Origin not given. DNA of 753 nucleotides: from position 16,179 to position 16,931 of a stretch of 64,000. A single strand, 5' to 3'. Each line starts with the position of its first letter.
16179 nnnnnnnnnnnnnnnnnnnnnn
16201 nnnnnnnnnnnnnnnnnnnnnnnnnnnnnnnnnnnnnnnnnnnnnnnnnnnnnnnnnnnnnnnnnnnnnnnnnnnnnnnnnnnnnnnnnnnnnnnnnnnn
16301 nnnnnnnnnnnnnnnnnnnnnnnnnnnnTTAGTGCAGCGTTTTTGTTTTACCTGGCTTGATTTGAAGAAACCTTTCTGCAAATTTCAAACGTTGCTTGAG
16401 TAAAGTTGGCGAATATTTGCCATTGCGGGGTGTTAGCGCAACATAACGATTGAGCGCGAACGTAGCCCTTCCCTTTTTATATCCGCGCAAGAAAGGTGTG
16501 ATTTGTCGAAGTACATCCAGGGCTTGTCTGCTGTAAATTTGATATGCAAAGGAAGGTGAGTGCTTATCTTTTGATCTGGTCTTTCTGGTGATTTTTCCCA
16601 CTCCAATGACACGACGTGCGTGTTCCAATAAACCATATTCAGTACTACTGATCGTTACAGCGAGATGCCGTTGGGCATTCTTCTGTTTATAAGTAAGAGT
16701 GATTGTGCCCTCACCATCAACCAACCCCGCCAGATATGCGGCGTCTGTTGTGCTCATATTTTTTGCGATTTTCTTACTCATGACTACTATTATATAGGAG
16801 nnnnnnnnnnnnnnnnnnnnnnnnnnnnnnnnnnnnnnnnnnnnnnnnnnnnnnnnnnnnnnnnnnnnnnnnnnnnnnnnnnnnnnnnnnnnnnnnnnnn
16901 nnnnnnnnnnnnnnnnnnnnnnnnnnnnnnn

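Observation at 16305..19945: Free-standing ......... homing endonuclease and DUF4406 (phage-type) gene directly 3' of ssrA: possible ssrA-targeted mobile island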

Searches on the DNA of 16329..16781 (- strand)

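Call 15: search_rna_families(sources=[L002, L003, L005, L006], threshold=gathering)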
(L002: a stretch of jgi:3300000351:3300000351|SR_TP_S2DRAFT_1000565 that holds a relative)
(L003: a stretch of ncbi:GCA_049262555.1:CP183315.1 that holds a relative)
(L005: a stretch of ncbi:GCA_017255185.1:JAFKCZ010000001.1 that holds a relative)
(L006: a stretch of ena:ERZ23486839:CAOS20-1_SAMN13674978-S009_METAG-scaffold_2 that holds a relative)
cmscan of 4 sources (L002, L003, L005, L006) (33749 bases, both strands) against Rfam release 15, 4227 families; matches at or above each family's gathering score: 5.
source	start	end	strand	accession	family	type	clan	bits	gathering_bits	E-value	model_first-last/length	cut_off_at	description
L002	3284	3645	+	RF00023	tmRNA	Gene;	CL00001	178.8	47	2e-71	1-374/374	no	transfer-messenger RNA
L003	3284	3645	+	RF00023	tmRNA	Gene;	CL00001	178.8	47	2e-71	1-374/374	no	transfer-messenger RNA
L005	3314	3682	+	RF00023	tmRNA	Gene;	CL00001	133.7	47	2.3e-52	1-374/374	no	transfer-messenger RNA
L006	4460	4835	-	RF00023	tmRNA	Gene;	CL00001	81.2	47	3.3e-30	1-374/374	no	transfer-messenger RNA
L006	7973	8045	-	RF00005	tRNA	Gene; tRNA;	CL00001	72.9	29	2.6e-14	1-71/71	no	tRNA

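Call 25: search_rna_families(sources=[L003, L005], threshold=evalue, max_evalue=1, show_alignments=2)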
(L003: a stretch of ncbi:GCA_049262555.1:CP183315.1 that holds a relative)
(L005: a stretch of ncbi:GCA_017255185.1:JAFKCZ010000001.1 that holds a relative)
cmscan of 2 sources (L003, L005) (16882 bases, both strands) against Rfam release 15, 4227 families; matches with E-value up to 1: 6.
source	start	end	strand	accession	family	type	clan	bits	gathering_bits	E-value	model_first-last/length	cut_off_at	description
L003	3284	3645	+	RF00023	tmRNA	Gene;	CL00001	178.8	47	1e-71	1-374/374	no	transfer-messenger RNA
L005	3314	3682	+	RF00023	tmRNA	Gene;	CL00001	133.7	47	1.1e-52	1-374/374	no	transfer-messenger RNA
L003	3613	3888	+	RF00028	Intron_gpI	Intron;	-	33.7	50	2e-05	1-253/253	no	Group I catalytic intron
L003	2921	3408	+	RF04321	tmRNA_permuted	Gene;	-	32.1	47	0.0026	1-213/213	no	permuted transfer-messenger RNA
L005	3224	3439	+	RF04321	tmRNA_permuted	Gene;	-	26.1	47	0.061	1-213/213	no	permuted transfer-messenger RNA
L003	3913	4027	-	RF00506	Thr_leader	Cis-reg; leader;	-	24.5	55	0.71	1-118/118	no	Threonine operon leader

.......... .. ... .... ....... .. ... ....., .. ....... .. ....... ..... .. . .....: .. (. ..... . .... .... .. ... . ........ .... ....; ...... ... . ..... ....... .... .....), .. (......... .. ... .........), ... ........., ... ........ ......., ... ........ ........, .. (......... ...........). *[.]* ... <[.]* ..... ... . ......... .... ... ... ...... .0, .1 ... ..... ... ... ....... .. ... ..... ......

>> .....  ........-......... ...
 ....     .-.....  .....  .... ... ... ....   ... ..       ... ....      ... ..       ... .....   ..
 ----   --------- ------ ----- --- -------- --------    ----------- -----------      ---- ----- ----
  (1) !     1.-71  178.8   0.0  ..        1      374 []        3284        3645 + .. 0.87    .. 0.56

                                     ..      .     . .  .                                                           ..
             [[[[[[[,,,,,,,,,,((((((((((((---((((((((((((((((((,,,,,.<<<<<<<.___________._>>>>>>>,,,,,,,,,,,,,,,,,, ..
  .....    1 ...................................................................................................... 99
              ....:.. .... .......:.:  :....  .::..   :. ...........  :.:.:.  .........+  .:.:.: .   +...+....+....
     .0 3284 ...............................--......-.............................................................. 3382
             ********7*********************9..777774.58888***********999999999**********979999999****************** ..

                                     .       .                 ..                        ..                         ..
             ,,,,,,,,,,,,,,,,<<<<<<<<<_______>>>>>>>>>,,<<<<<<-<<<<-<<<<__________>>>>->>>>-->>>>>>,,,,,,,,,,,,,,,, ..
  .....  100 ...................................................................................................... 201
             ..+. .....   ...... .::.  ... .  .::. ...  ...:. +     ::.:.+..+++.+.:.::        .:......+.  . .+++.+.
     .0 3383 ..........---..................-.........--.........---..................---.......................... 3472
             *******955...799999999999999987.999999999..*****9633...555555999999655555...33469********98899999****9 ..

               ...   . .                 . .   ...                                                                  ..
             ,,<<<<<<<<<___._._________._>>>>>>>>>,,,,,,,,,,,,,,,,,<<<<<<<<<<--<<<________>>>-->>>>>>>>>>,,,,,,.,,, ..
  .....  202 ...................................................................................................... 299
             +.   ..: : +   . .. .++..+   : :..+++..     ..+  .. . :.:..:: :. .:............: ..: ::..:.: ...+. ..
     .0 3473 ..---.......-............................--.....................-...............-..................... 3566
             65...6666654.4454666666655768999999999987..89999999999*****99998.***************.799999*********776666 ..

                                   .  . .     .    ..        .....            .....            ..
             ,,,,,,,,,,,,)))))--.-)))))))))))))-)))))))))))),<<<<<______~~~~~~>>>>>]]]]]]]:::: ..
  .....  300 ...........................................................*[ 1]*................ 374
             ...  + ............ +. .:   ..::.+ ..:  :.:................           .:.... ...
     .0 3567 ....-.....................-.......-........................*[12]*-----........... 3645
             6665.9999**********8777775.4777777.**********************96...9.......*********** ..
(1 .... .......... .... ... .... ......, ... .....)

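Call 56: search_rna_families(sources=[L023, L054, L068, L058, L070, L012, L062, L064, L067, L073, L080, L095, L010, L031, L048, L061, L082, L060, L086, L007], threshold=gathering)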
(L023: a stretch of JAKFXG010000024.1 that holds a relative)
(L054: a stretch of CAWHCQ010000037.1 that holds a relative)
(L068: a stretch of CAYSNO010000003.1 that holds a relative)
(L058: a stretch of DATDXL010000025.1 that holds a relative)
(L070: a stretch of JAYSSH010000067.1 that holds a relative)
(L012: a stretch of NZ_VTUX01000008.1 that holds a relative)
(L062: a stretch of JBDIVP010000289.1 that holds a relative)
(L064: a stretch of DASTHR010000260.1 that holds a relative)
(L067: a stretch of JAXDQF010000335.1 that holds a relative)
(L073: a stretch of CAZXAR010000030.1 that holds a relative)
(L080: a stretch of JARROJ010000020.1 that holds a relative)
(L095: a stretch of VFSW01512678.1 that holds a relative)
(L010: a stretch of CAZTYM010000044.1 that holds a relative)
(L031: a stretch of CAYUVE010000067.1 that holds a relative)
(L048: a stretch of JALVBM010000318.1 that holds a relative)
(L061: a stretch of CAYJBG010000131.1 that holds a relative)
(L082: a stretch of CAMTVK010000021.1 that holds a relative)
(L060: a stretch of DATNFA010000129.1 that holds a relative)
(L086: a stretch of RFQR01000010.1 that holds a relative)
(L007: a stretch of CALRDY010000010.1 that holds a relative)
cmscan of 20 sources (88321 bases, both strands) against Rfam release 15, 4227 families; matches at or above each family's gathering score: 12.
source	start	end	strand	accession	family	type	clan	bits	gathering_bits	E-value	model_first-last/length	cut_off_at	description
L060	3764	4122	-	RF00023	tmRNA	Gene;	CL00001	163.4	47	1.7e-64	1-374/374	no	transfer-messenger RNA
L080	2224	2677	+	RF00023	tmRNA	Gene;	CL00001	145.6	47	5.3e-57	1-374/374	no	transfer-messenger RNA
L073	2274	2618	+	RF00023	tmRNA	Gene;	CL00001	144.1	47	2.2e-56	1-374/374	no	transfer-messenger RNA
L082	2640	2974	+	RF00023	tmRNA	Gene;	CL00001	134.3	47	3.2e-52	1-374/374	no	transfer-messenger RNA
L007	3472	3878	-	RF00023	tmRNA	Gene;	CL00001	100.9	47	4.2e-38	1-374/374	no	transfer-messenger RNA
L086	3445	3846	-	RF00023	tmRNA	Gene;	CL00001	98.4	47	4.7e-37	1-374/374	no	transfer-messenger RNA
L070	489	1008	-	RF00023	tmRNA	Gene;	CL00001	82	47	4.1e-30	1-374/374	no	transfer-messenger RNA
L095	230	302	-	RF00005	tRNA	Gene; tRNA;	CL00001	69.9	29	4.7e-13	1-71/71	no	tRNA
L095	12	82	-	RF00005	tRNA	Gene; tRNA;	CL00001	65.8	29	6.4e-12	1-71/71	no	tRNA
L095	113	183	-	RF00005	tRNA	Gene; tRNA;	CL00001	57.8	29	1e-09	1-71/71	no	tRNA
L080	2161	2338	+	RF04321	tmRNA_permuted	Gene;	-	50.4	47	8.7e-07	1-213/213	no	permuted transfer-messenger RNA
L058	3461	3801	-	RF00023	tmRNA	Gene;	CL00001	49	47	3.4e-16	65-374/374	5'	transfer-messenger RNA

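Call 72: search_rna_families(sources=[L023, L054, L012, L068], threshold=evalue, max_evalue=1)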
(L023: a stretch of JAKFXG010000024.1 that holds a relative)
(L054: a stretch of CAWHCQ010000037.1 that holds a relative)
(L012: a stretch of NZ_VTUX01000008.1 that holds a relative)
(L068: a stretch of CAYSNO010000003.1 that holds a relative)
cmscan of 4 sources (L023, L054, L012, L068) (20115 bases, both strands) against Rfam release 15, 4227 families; matches with E-value up to 1: 7.
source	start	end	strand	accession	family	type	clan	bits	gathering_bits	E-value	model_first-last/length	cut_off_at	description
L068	3400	3456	-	RF04033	mir-8512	Gene; miRNA;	-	29.2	90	0.0072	1-61/61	no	mir-8512 microRNA precursor family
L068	2556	2604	-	RF01059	mir-598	Gene; miRNA;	-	24.6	69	0.32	1-80/80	no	mir-598 microRNA precursor family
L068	3409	3447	+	RF03948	mir-5045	Gene; miRNA;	-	24.2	80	0.51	1-57/57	no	mir-5045 microRNA precursor family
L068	3410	3448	-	RF03948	mir-5045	Gene; miRNA;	-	24.2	80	0.52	1-57/57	no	mir-5045 microRNA precursor family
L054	2888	2964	+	RF02353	BjrC68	Gene; sRNA;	-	20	39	0.35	1-82/82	no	Bradyrhizobiaceae sRNA BjrC68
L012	52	110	+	RF01124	sR36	Gene; snRNA; snoRNA; CD-box;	-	19.5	55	0.51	1-55/55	no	Small nucleolar RNA sR36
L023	1393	1442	-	RF02353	BjrC68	Gene; sRNA;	-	19.1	39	0.69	1-82/82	no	Bradyrhizobiaceae sRNA BjrC68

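Call 89: search_rna_families(sources=[L008, L009, L014, L019, L036, L065, L075, L078, L082, L060], threshold=evalue, max_evalue=0.01)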
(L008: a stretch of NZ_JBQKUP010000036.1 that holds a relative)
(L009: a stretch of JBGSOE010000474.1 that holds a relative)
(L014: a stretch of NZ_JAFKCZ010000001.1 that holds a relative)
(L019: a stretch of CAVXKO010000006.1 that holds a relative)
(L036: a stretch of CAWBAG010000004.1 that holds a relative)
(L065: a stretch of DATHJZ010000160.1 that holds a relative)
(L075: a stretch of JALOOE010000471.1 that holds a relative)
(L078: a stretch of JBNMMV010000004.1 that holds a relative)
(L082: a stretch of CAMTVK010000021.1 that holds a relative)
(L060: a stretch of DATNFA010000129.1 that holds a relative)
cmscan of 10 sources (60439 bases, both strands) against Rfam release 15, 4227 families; matches with E-value up to 0.01: 16.
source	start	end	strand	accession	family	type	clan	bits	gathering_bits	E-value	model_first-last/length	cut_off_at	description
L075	1325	1665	+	RF00023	tmRNA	Gene;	CL00001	172.6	47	1.4e-68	1-374/374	no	transfer-messenger RNA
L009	2289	2644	+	RF00023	tmRNA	Gene;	CL00001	172.5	47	1.6e-68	1-374/374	no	transfer-messenger RNA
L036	2281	2636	+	RF00023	tmRNA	Gene;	CL00001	170.8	47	7.9e-68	1-374/374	no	transfer-messenger RNA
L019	2277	2635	+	RF00023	tmRNA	Gene;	CL00001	163.5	47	9.9e-65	1-374/374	no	transfer-messenger RNA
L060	3764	4122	-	RF00023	tmRNA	Gene;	CL00001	163.4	47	1.1e-64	1-374/374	no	transfer-messenger RNA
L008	2325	2653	+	RF00023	tmRNA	Gene;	CL00001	147.4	47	6.3e-58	1-374/374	no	transfer-messenger RNA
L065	2285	2614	+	RF00023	tmRNA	Gene;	CL00001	144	47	1.7e-56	1-374/374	no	transfer-messenger RNA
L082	2640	2974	+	RF00023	tmRNA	Gene;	CL00001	134.3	47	2.2e-52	1-374/374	no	transfer-messenger RNA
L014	2302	2670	+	RF00023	tmRNA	Gene;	CL00001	133.7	47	4.1e-52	1-374/374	no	transfer-messenger RNA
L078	2297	2630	+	RF00023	tmRNA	Gene;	CL00001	121.5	47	5.8e-47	1-374/374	no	transfer-messenger RNA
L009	2630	2923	+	RF00028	Intron_gpI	Intron;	-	43.1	50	1.1e-07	1-253/253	no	Group I catalytic intron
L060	4001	4223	-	RF04321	tmRNA_permuted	Gene;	-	37.9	47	0.00043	1-213/213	no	permuted transfer-messenger RNA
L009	2203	2403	+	RF04321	tmRNA_permuted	Gene;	-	36.2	47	0.001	1-213/213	no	permuted transfer-messenger RNA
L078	2179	2416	+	RF04321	tmRNA_permuted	Gene;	-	33.7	47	0.0039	1-213/213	no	permuted transfer-messenger RNA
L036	2939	2976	+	RF01519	CC0196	Gene; sRNA;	-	31.6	35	0.0037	14-58/58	no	Caulobacter sRNA CC0196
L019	898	945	+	RF01762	whalefall-1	Gene; sRNA;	-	27.1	37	0.0065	1-56/56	no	Whalefall-1 RNA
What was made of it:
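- Rfam Intron_gpI scores 43 and 34 bits, below gathering (calls 25, 89).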
